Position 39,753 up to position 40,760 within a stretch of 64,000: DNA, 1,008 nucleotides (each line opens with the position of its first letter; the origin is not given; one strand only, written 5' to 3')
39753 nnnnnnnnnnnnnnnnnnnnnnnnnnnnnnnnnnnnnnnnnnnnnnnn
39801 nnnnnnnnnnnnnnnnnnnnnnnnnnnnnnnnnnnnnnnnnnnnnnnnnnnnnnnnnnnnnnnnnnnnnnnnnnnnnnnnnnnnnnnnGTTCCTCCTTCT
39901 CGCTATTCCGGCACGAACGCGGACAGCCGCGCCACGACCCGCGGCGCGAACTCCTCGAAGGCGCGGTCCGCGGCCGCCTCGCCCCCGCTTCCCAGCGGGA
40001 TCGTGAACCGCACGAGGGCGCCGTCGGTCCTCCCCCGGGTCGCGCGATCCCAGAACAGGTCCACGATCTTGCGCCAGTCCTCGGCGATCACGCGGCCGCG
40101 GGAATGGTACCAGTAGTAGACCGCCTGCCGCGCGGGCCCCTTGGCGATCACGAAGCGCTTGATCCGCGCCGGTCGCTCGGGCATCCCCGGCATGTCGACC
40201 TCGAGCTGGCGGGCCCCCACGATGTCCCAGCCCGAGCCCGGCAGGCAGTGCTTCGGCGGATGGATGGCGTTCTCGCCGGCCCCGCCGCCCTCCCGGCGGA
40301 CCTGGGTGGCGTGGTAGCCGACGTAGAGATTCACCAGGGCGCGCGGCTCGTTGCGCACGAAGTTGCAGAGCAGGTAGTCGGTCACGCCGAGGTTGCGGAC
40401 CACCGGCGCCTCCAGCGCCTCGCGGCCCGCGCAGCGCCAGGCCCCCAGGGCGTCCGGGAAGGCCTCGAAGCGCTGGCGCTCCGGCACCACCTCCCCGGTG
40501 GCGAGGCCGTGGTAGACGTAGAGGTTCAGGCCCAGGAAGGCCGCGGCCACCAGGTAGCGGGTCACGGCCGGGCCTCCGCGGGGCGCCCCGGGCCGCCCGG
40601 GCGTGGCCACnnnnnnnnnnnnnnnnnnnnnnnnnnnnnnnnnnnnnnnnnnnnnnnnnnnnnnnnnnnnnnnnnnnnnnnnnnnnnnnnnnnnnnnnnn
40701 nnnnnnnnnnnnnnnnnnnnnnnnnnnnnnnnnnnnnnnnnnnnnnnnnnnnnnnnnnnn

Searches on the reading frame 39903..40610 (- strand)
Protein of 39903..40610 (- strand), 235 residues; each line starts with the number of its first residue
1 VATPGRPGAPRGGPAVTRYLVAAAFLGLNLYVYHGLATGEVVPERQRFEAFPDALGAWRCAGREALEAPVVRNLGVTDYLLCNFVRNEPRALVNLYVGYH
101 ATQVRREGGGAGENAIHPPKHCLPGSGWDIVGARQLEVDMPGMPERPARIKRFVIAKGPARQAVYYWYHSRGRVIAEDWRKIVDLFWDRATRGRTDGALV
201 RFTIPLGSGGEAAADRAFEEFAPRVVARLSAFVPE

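Call 8: search_protein_families(library=ncbifam, proteins=[window:39903-40610:-], max_evalue=0.00001)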
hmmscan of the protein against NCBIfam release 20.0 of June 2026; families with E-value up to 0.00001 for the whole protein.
window:39903-40610:- (235 aa): 4 families
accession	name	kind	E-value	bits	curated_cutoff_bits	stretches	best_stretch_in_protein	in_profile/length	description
TIGR04152.1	exosort_VPLPA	exception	1.6e-48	166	400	1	20-234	281-486/486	VPLPA-CTERM-specific exosortase XrtD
TIGR02914.1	EpsI_fam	equivalog_domain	1.4e-27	96.3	42.8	1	49-231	2-172/174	exosortase C-terminal domain/associated protein EpsI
NF038142.1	exosort_XrtW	exception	2.5e-16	59.1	425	1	17-231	295-492/494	exosortase W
NF045608.2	EpsI_type_V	exception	1.6e-07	30.9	228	1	44-228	32-207/218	exosortase-associated protein EpsI, V-type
